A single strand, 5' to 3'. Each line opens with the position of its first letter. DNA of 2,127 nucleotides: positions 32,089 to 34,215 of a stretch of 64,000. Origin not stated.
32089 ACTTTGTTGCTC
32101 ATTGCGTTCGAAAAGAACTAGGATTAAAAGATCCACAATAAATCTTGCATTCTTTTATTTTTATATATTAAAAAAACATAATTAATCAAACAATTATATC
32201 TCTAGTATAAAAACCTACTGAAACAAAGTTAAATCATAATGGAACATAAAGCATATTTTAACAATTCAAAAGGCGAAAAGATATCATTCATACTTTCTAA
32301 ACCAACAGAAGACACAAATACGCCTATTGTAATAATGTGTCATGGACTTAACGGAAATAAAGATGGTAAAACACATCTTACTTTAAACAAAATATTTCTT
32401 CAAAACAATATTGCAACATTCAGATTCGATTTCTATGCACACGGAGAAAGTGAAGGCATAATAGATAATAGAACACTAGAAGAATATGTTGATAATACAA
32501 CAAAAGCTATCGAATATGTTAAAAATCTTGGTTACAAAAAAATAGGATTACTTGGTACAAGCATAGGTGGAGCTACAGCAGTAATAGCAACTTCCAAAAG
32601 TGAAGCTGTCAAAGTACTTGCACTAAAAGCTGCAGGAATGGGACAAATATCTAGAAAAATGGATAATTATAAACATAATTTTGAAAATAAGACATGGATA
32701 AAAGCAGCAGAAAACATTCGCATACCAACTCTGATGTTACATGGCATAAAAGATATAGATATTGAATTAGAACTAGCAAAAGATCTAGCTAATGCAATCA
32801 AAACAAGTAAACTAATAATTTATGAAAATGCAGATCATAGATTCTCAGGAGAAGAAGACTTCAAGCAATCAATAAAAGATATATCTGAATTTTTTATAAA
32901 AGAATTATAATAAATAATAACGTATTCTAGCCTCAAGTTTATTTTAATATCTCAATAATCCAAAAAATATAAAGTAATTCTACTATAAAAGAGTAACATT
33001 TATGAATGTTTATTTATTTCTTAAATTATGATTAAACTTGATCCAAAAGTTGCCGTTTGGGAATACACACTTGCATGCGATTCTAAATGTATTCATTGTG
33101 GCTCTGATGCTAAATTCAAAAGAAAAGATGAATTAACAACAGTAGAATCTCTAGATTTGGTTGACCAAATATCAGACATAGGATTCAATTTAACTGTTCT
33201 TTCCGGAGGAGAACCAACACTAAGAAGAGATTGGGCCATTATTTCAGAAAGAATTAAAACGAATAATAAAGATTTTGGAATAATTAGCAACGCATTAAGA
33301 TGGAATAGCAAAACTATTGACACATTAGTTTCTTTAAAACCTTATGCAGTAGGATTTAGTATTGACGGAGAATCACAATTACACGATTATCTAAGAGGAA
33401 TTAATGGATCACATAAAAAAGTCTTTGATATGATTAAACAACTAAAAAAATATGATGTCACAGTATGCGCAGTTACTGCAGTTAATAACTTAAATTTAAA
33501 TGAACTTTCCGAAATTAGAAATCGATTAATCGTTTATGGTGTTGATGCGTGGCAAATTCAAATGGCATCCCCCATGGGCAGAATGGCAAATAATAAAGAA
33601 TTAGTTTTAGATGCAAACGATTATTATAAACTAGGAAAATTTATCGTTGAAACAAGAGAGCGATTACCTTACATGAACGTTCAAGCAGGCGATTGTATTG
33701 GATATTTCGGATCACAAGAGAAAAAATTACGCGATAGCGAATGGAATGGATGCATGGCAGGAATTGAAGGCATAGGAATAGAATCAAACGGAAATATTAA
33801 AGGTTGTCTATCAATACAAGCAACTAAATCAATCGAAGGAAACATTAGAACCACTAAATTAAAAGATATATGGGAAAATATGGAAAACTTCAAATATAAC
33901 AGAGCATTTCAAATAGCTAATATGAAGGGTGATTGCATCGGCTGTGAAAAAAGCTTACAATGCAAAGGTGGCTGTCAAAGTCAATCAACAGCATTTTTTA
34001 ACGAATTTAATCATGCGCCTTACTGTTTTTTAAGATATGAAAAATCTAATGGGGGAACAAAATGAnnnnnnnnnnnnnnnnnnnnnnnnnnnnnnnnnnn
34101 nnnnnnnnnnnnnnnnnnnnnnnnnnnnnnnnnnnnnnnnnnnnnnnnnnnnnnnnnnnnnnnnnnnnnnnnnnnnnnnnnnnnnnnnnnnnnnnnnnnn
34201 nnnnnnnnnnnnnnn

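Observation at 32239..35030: Radical SAM/SPASM enzyme coupled to a two-repeat protein with conserved C-terminal R-Y-S cores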

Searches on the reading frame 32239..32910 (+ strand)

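Call 3: search_protein_families(library=pfam, proteins=[window:32239-32910:+], max_evalue=0.01)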
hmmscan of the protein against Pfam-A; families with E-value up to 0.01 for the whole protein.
window:32239-32910:+ (223 aa): 15 families
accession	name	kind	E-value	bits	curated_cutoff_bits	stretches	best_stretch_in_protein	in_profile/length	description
PF12146.15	Hydrolase_4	-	1.6e-14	54.2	27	2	29-135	5-112/239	Serine aminopeptidase, S33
PF00561.26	Abhydrolase_1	-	9.6e-11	42.2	25.8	1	29-152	1-127/245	alpha/beta hydrolase fold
PF01738.24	DLH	-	4.4e-08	33.4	21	1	27-206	12-192/217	Dienelactone hydrolase family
PF00326.27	Peptidase_S9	-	3.3e-06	27.2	22.6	1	83-222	44-209/213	Prolyl oligopeptidase family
PF20434.5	BD-FAE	-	2.4e-05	24.4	26.8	1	21-124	6-113/215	BD-FAE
PF06500.17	FrsA-like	-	2.7e-05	23.6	22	1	7-129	173-293/414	Esterase FrsA-like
PF20408.4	Abhydrolase_11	-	2.9e-05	24.3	27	1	30-211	4-176/193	Alpha/beta hydrolase domain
PF02129.25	Peptidase_S15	-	2.9e-05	24.3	23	0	15-133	5-129/262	X-Pro dipeptidyl-peptidase (S15 family)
PF03959.19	FSH1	-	0.00019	21.6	21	1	84-201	82-200/211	Serine hydrolase (FSH1)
PF08386.16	Abhydrolase_4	-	0.00099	19.6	21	1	155-204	29-77/103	TAP-like protein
PF08840.17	BAAT_C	-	0.0013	19.2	20.9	1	89-152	8-73/210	BAAT / Acyl-CoA thioester hydrolase C terminal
PF02230.22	Abhydrolase_2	-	0.0013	19.1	23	0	78-219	88-213/217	Phospholipase/Carboxylesterase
PF05448.18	AXE1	-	0.0018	17.6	21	0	4-48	58-102/321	Acetyl xylan esterase (AXE1)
PF05057.20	DUF676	-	0.0036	17.3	20.3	1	28-123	5-101/217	Putative serine esterase (DUF676)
PF12697.13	Abhydrolase_6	-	0.0086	17.2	26.3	0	31-118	1-84/217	Alpha/beta hydrolase family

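Call 4: search_protein_families(library=ncbifam, proteins=[window:32239-32910:+], max_evalue=0.01)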
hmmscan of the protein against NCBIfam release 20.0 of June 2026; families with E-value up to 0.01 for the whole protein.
window:32239-32910:+ (223 aa): 28 families (the best 25 are shown)
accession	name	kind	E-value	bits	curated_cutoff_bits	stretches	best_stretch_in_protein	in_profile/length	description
NF047920.1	lactonase_UilS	equivalog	5.2e-17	62.5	400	1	10-142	6-143/285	UilS family quorum-quenching N-acyl-homoserine lactonase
NF041096.1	esterase_EstD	equivalog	2e-12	46.9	600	1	18-133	150-274/421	esterase EstD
NF052610.1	macro_16_ester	equivalog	2.9e-10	40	420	1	143-217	205-278/281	alpha/beta fold macrolide esterase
TIGR03695.1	menH_SHCHC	equivalog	3.4e-10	39.8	208.55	1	28-135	2-107/252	2-succinyl-6-hydroxy-2,4-cyclohexadiene-1-carboxylate synthase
TIGR02427.1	protocat_pcaD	equivalog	5.2e-10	39.1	255.85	1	54-131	36-111/251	3-oxoadipate enol-lactonase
NF041759.1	mac_hydro_EstT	equivalog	2.7e-09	36.6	450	1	151-218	210-276/278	macrolide hydrolase EstT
NF045948.1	ProImpepThrmp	equivalog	7.2e-09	35.5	500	2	7-120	6-115/291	proline iminopeptidase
NF051488.1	bifunc_PcaDC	exception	1e-08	34.8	390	1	54-134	35-113/375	bifunctional 3-oxoadipate enol-lactonase/4-carboxymuconolactone decarboxylase PcaDC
NF011457.0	PRK14875.1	equivalog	1.6e-08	33.9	307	1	24-136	129-236/372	acetoin dehydrogenase dihydrolipoyllysine-residue acetyltransferase subunit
NF051487.1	bifunc_PcaCD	exception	6.7e-08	32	430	1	150-214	343-406/413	bifunctional 4-carboxymuconolactone decarboxylase/3-oxoadipate enol-lactonase PcaCD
NF053683.1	esterase_mleBRB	exception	1.4e-07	31.3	585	1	149-203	207-261/280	BRB family alpha/beta fold macrolide esterase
NF050089.1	i_nPHAscl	equivalog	1.9e-07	30.5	300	1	25-130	15-115/288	intracellular short-chain-length polyhydroxyalkanoate depolymerase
NF053684.1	esterase_mleBCA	exception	2.7e-06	26.8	570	1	158-217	221-279/281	BCA family alpha/beta fold macrolide esterase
NF008340.0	PRK11126.1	equivalog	1.5e-05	24.4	261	1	22-135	8-115/255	2-succinyl-6-hydroxy-2,4-cyclohexadiene-1-carboxylate synthase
TIGR01250.1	pro_imino_pep_2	subfamily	1.9e-05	24.3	167.65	1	158-203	228-272/288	proline iminopeptidase-family hydrolase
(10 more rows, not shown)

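Call 85: search_protein_families(library=padloc, proteins=[window:32239-32907:+], max_evalue=0.01)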
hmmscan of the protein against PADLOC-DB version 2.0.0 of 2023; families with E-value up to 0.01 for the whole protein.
window:32239-32907:+ (223 aa): 0 families

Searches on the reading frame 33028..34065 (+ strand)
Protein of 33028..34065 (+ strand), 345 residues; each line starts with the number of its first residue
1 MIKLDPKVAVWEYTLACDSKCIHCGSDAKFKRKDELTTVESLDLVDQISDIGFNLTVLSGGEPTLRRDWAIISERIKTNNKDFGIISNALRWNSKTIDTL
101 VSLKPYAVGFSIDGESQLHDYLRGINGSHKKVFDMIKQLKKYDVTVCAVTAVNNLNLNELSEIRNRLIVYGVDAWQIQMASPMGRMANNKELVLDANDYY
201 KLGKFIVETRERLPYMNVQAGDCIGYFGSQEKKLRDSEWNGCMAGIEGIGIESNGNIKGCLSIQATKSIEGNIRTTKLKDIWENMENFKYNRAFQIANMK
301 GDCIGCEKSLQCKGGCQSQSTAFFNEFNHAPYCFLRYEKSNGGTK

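Call 3: search_protein_families(library=pfam, proteins=[window:33028-34065:+], max_evalue=0.01)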
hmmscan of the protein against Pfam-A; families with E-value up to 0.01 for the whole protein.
window:33028-34065:+ (345 aa): 2 families
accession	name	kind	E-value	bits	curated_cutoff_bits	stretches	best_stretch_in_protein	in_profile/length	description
PF04055.27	Radical_SAM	-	3.4e-16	60.3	29.5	1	13-162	3-161/166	Radical SAM superfamily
PF13186.11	SPASM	-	2.9e-05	24.7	21.5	1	242-306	1-66/67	Iron-sulfur cluster-binding domain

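Call 4: search_protein_families(library=ncbifam, proteins=[window:33028-34065:+], max_evalue=0.01)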
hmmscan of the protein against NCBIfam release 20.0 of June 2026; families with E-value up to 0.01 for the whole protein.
window:33028-34065:+ (345 aa): 59 families (the best 25 are shown)
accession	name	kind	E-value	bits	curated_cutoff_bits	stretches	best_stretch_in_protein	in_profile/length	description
TIGR04103.1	rSAM_nif11_3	equivalog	5.9e-67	226.1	725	1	8-336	6-345/412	nif11-class peptide radical SAM maturase 3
TIGR03913.1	rad_SAM_trio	equivalog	9.4e-60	202.3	591.75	1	6-336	18-355/477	GDL motif peptide-associated radical SAM/SPASM maturase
TIGR04133.1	rSAM_w_lipo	hypoth_equivalog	2.2e-52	178.1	425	1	9-316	26-331/350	TIGR04133 family radical SAM/SPASM protein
TIGR04055.1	rSAM_NirJ2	equivalog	1.5e-36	126.5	500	1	10-326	3-312/326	putative heme d1 biosynthesis radical SAM protein NirJ2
TIGR04053.2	TIGR04053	equivalog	4.3e-36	124.9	395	1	4-213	5-217/366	TIGR04053 family radical SAM/SPASM domain-containing protein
TIGR04545.1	rSAM_ahbD_hemeb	equivalog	1.3e-32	113.5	500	1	10-334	3-336/339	heme b synthase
TIGR04051.1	rSAM_NirJ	equivalog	1.2e-27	96.8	515.45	2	8-190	3-186/354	heme d1 biosynthesis radical SAM protein NirJ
NF050035.1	rSAM_WgK_link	exception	4.9e-27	94.9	650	2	14-202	16-205/367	radical SAM/SPASM peptide maturase WgkB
NF045574.1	sacti_mat_StsB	exception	3.2e-26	92.2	625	1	13-320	102-399/466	StsB family radical SAM/SPASM domain sactipeptide maturase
TIGR03962.1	mycofact_rSAM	equivalog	2.3e-25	89.5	265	1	8-318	13-315/339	mycofactocin radical SAM maturase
TIGR04303.1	GeoRSP_rSAM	equivalog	1.3e-24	87.4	400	1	9-333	7-324/325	GeoRSP system radical SAM/SPASM protein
TIGR04054.1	rSAM_NirJ1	equivalog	1.3e-24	86.6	650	2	8-164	37-194/387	putative heme d1 biosynthesis radical SAM protein NirJ1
TIGR04250.1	SCM_rSAM_ScmE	equivalog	1.2e-23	83.7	400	1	12-336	8-349/358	SynChlorMet cassette radical SAM/SPASM protein ScmE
TIGR02109.1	PQQ_syn_pqqE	equivalog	9.9e-23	80.6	381.35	1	8-326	8-322/358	pyrroloquinoline quinone biosynthesis protein PqqE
TIGR04546.1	rSAM_ahbC_deAc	equivalog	1e-22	80.5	650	1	8-164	40-197/390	12,18-didecarboxysiroheme deacetylase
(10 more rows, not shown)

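Call 30: find_homologous_proteins(query=window:33028-34062:+, max_evalue=1e-20)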
Query window:33028-34062:+ (345 aa): 249 proteins with E <= 1e-20 among 989 candidates; the best 120 are listed.
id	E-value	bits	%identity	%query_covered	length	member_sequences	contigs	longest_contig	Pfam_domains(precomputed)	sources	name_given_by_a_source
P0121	6.1e-235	796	100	100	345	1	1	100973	PF13186.12,PF04055.28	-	-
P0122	1.3e-207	707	87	100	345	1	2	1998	PF13186.12,PF04055.28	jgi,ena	-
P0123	1.7e-173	594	71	99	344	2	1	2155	PF13186.12,PF04055.28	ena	-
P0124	7.8e-172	589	72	100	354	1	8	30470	PF13186.12,PF04055.28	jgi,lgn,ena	jgi:radical SAM protein with 4Fe4S-binding SPASM domain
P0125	4.3e-166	570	70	99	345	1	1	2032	PF13186.12,PF04055.28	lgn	-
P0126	6.8e-163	560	70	98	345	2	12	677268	PF13186.12,PF04055.28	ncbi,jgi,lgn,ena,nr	ncbi:radical SAM protein [Candidatus Woesearchaeota archaeon]|jgi:radical SAM protein with 4Fe4S-bin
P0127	1.4e-162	559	69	99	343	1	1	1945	PF13186.12,PF04055.28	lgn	-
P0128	1.1e-155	536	65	98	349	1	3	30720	PF13186.12,PF04055.28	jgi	jgi:radical SAM protein with 4Fe4S-binding SPASM domain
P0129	2.4e-155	535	65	99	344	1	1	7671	PF13186.12,PF04055.28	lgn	-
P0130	2.6e-155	535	66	98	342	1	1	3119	PF13186.12,PF04055.28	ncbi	-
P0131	3.3e-155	534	65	98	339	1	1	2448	PF13186.12,PF04055.28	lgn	-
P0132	1.4e-154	532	64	99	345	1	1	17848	PF13186.12,PF04055.28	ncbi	ncbi:radical SAM protein [Thermoproteota archaeon]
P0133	6.1e-151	520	64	97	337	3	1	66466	PF13186.12,PF04055.28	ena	-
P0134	2.6e-150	518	64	98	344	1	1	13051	PF13186.12,PF04055.28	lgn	-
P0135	3.1e-148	511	64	98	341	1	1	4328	PF13186.12,PF04055.28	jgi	jgi:radical SAM protein with 4Fe4S-binding SPASM domain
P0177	1.0e-82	296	43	97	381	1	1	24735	PF13186.12,PF04055.28,PF13353.12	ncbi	ncbi:MAG: radical SAM protein [Cyanobacteriota bacterium]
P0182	9.4e-76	273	44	94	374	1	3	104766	PF13186.12,PF04055.28,PF13353.12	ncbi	ncbi:MAG: radical SAM protein [Promethearchaeota archaeon]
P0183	9.3e-74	266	39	99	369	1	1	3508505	PF13186.12,PF04055.28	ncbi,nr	ncbi:hypothetical protein TRIP_C21193 [Candidatus Zixiibacteriota bacterium]|nr:hypothetical protein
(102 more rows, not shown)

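Call 31: search_solved_structures(query=window:33028-34062:+, max_evalue=0.001)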
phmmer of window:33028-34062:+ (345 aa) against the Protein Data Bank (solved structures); distinct sequences matched with E-value up to 0.001: 5.
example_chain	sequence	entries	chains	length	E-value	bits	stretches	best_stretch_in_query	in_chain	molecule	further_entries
6efn_A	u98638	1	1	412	1.5e-13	53.6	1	11-186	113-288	Sporulation killing factor maturation protein SkfB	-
6c8v_A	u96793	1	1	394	1.5e-06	30.6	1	11-335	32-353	Coenzyme PQQ synthesis protein E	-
5v1q_A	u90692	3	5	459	8.6e-06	28.1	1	14-317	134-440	Radical SAM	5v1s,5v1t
4k37_A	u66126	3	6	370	8.7e-05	24.8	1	55-318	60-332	Anaerobic sulfatase-maturating enzyme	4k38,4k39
4k36_A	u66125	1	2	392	0.0001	24.6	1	55-318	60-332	Anaerobic sulfatase-maturating enzyme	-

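Call 32: find_encoding_contigs(protein=P0182, flank=4000, max_places=2)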
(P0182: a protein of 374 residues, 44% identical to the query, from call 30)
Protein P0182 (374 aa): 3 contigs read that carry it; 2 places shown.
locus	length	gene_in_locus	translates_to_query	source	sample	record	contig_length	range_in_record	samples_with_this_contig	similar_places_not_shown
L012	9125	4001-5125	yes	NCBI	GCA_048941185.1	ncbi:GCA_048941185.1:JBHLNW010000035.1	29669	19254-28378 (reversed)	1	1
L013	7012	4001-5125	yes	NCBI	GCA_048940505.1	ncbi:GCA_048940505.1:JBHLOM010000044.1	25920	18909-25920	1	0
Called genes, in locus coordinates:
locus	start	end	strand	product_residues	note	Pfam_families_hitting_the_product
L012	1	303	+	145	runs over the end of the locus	-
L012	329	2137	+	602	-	PF16886:ATP-synt_ab_Xtn, PF00006:ATP-synt_ab, PF22919:ATP-synt_VA_C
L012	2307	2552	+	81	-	-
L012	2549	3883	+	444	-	-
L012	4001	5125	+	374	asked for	PF04055:Radical_SAM, PF13353:Fer4_12 (faint), PF13186:SPASM (weak)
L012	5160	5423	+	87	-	-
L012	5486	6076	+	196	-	-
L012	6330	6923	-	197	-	PF02778:tRNA_int_endo_N (weak), PF01974:tRNA_int_endo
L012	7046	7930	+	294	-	PF01875:Memo, PF02900:LigB (weak)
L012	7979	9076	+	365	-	-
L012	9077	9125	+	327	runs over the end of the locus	PF00294:PfkB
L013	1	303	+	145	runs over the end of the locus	-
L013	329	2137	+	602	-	PF16886:ATP-synt_ab_Xtn, PF00006:ATP-synt_ab, PF22919:ATP-synt_VA_C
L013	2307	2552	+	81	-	-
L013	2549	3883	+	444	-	-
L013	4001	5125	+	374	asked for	PF04055:Radical_SAM, PF13353:Fer4_12 (faint), PF13186:SPASM (weak)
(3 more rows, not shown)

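Call 33: find_encoding_contigs(protein=P0177, flank=4000, max_places=2)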
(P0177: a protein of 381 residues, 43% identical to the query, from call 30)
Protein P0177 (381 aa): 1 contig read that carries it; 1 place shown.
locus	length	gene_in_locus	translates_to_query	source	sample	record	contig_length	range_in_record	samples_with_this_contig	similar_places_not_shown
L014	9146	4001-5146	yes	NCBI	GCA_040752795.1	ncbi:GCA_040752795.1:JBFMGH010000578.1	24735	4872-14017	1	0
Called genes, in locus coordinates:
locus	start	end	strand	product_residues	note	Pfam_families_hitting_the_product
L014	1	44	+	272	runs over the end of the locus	PF00528:BPD_transp_1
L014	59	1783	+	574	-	PF00128:Alpha-amylase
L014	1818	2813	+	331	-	PF27100:DcsG_N, PF02955:GSH-S_ATP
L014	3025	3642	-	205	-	-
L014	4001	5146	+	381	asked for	PF04055:Radical_SAM, PF13353:Fer4_12 (faint), PF13186:SPASM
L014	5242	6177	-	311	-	-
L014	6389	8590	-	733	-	PF01564:Spermine_synth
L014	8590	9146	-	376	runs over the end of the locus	PF04055:Radical_SAM, PF13353:Fer4_12 (weak)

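Call 34: find_encoding_contigs(protein=P0183, flank=4000, max_places=2)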
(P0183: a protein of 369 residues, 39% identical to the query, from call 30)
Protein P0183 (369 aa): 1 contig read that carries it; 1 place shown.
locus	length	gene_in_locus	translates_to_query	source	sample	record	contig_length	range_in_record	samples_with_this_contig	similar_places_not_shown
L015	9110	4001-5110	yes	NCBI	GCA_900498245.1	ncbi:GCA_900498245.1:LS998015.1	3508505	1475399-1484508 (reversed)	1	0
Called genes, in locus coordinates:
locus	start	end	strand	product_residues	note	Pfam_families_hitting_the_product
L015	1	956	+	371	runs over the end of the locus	-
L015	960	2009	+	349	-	PF00586:AIRS, PF02769:AIRS_C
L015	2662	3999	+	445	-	PF04055:Radical_SAM, PF13353:Fer4_12 (weak)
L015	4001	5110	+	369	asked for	PF04055:Radical_SAM, PF13186:SPASM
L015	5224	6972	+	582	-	PF00664:ABC_membrane, PF00005:ABC_tran, PF02463:SMC_N (faint)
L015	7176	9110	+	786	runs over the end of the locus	-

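Call 54: search_protein_families(library=ncbifam, proteins=[L012:4001-5122:+, L014:4001-5143:+, L015:4001-5107:+], max_evalue=1e-25)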
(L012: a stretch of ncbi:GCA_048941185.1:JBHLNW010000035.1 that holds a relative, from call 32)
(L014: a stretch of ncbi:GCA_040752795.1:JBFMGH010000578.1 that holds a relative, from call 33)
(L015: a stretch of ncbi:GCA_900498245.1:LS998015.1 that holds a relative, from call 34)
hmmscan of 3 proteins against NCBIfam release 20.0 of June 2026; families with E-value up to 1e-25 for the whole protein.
L012:4001-5122:+ (374 aa): 16 families
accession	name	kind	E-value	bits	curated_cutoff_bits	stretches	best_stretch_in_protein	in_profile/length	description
TIGR04103.1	rSAM_nif11_3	equivalog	9.3e-65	218.8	725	1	14-341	4-347/412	nif11-class peptide radical SAM maturase 3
TIGR03913.1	rad_SAM_trio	equivalog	7.5e-55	186.2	591.75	1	13-345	17-360/477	GDL motif peptide-associated radical SAM/SPASM maturase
TIGR04133.1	rSAM_w_lipo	hypoth_equivalog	1.1e-45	156.1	425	1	17-324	26-333/350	TIGR04133 family radical SAM/SPASM protein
TIGR04545.1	rSAM_ahbD_hemeb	equivalog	6.5e-44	150.7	500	1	18-206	3-196/339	heme b synthase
NF050035.1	rSAM_WgK_link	exception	4.1e-43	147.8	650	1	20-207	14-205/367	radical SAM/SPASM peptide maturase WgkB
TIGR04053.2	TIGR04053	equivalog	3e-42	145.2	395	1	16-219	9-218/366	TIGR04053 family radical SAM/SPASM domain-containing protein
TIGR04055.1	rSAM_NirJ2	equivalog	1.8e-38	132.9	500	1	18-325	3-306/326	putative heme d1 biosynthesis radical SAM protein NirJ2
TIGR03962.1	mycofact_rSAM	equivalog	1.3e-36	126.5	265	1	15-328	12-319/339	mycofactocin radical SAM maturase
TIGR04250.1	SCM_rSAM_ScmE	equivalog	8.2e-35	120.3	400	1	20-178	8-168/358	SynChlorMet cassette radical SAM/SPASM protein ScmE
TIGR04546.1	rSAM_ahbC_deAc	equivalog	2e-33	115.7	650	1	13-181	37-206/390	12,18-didecarboxysiroheme deacetylase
TIGR04051.1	rSAM_NirJ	equivalog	1.4e-32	113.1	515.45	1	17-180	4-168/354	heme d1 biosynthesis radical SAM protein NirJ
TIGR04054.1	rSAM_NirJ1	equivalog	3e-32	111.7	650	1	16-181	37-203/387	putative heme d1 biosynthesis radical SAM protein NirJ1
NF045574.1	sacti_mat_StsB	exception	2.8e-30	105.6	625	1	17-332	98-405/466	StsB family radical SAM/SPASM domain sactipeptide maturase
TIGR04303.1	GeoRSP_rSAM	equivalog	2.8e-26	92.9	400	0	18-181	8-170/325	GeoRSP system radical SAM/SPASM protein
TIGR03961.1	rSAM_PTO1314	hypoth_equivalog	3.3e-26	92.4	306.05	1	21-308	29-303/332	PTO1314 family radical SAM protein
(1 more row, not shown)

L014:4001-5143:+ (381 aa): 17 families
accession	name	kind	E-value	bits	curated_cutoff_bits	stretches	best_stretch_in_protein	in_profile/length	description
TIGR04103.1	rSAM_nif11_3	equivalog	2.6e-67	227.3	725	1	7-336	6-346/412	nif11-class peptide radical SAM maturase 3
TIGR03913.1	rad_SAM_trio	equivalog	1.7e-60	204.8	591.75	1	3-336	16-356/477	GDL motif peptide-associated radical SAM/SPASM maturase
TIGR04133.1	rSAM_w_lipo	hypoth_equivalog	1.1e-51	175.9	425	1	9-315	27-331/350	TIGR04133 family radical SAM/SPASM protein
TIGR04545.1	rSAM_ahbD_hemeb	equivalog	2.4e-50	171.9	500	1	9-204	3-200/339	heme b synthase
TIGR04053.2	TIGR04053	equivalog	3.2e-45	154.9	395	1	4-212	6-217/366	TIGR04053 family radical SAM/SPASM domain-containing protein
TIGR04055.1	rSAM_NirJ2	equivalog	2.6e-40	138.9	500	1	9-334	3-324/326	putative heme d1 biosynthesis radical SAM protein NirJ2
TIGR03962.1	mycofact_rSAM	equivalog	9e-40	136.9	265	1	7-320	13-318/339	mycofactocin radical SAM maturase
TIGR04347.1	pseudo_SAM_Halo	equivalog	8.7e-39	133.9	525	1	7-178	39-209/390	TIGR04347 family pseudo-SAM/SPASM protein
TIGR04546.1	rSAM_ahbC_deAc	equivalog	7e-37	127.1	650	1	7-167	40-199/390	12,18-didecarboxysiroheme deacetylase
TIGR04051.1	rSAM_NirJ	equivalog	6.8e-36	123.9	515.45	1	7-190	3-185/354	heme d1 biosynthesis radical SAM protein NirJ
TIGR04054.1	rSAM_NirJ1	equivalog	1.7e-35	122.4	650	1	7-173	37-202/387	putative heme d1 biosynthesis radical SAM protein NirJ1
TIGR04303.1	GeoRSP_rSAM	equivalog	3.6e-34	118.8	400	1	7-326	6-317/325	GeoRSP system radical SAM/SPASM protein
NF050035.1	rSAM_WgK_link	exception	4e-33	114.9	650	0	7-195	10-198/367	radical SAM/SPASM peptide maturase WgkB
NF045574.1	sacti_mat_StsB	exception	1e-31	110.3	625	1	10-319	100-397/466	StsB family radical SAM/SPASM domain sactipeptide maturase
TIGR04251.1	SCM_rSAM_ScmF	equivalog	4.6e-30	105.2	400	1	12-325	10-331/353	SynChlorMet cassette radical SAM/SPASM protein ScmF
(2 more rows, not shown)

L015:4001-5107:+ (369 aa): 15 families
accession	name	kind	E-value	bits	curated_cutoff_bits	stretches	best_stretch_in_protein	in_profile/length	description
TIGR04103.1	rSAM_nif11_3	equivalog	1.8e-70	237.6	725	1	8-337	4-346/412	nif11-class peptide radical SAM maturase 3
TIGR03913.1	rad_SAM_trio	equivalog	3.1e-66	223.7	591.75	1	6-337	16-356/477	GDL motif peptide-associated radical SAM/SPASM maturase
TIGR04133.1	rSAM_w_lipo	hypoth_equivalog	4.2e-56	190.4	425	1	9-316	24-331/350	TIGR04133 family radical SAM/SPASM protein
TIGR04055.1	rSAM_NirJ2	equivalog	2.3e-49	168.7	500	1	11-335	2-324/326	putative heme d1 biosynthesis radical SAM protein NirJ2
TIGR04545.1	rSAM_ahbD_hemeb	equivalog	1.2e-47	163.1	500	1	11-335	2-337/339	heme b synthase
TIGR03962.1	mycofact_rSAM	equivalog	1.3e-39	136.3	265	1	11-334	14-332/339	mycofactocin radical SAM maturase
TIGR04347.1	pseudo_SAM_Halo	equivalog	9e-39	133.8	525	1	10-211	39-242/390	TIGR04347 family pseudo-SAM/SPASM protein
TIGR04051.1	rSAM_NirJ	equivalog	1.1e-38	133.2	515.45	1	11-193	4-188/354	heme d1 biosynthesis radical SAM protein NirJ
TIGR04546.1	rSAM_ahbC_deAc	equivalog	1.5e-38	132.6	650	1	10-211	40-243/390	12,18-didecarboxysiroheme deacetylase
TIGR04053.2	TIGR04053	equivalog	1.1e-36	126.9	395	1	4-219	3-222/366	TIGR04053 family radical SAM/SPASM domain-containing protein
TIGR04054.1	rSAM_NirJ1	equivalog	2.1e-35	122.1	650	1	11-167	38-196/387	putative heme d1 biosynthesis radical SAM protein NirJ1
NF050035.1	rSAM_WgK_link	exception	3.6e-31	108.5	650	0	6-212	6-214/367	radical SAM/SPASM peptide maturase WgkB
TIGR04250.1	SCM_rSAM_ScmE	equivalog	1.1e-28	100.2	400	1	8-327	2-338/358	SynChlorMet cassette radical SAM/SPASM protein ScmE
NF045574.1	sacti_mat_StsB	exception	3e-28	98.9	625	1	10-339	97-418/466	StsB family radical SAM/SPASM domain sactipeptide maturase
TIGR04303.1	GeoRSP_rSAM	equivalog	3e-26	92.8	400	1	10-333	6-324/325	GeoRSP system radical SAM/SPASM protein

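Call 85: search_protein_families(library=padloc, proteins=[window:33028-34062:+], max_evalue=0.01)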
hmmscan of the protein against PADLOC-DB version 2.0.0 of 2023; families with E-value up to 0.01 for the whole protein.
window:33028-34062:+ (345 aa): 3 families
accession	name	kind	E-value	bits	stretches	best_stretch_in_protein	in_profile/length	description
PDLC02904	pVip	-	1.3e-11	42.5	1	10-201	6-192/262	Viperins associated with kinases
PDLC02903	pVip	-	4.8e-11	40.6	1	10-115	3-103/257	Viperins not associated with kinases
PDLC02905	pVip-kinase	-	0.00015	19.2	1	17-158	192-343/474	Viperin-kinase fusion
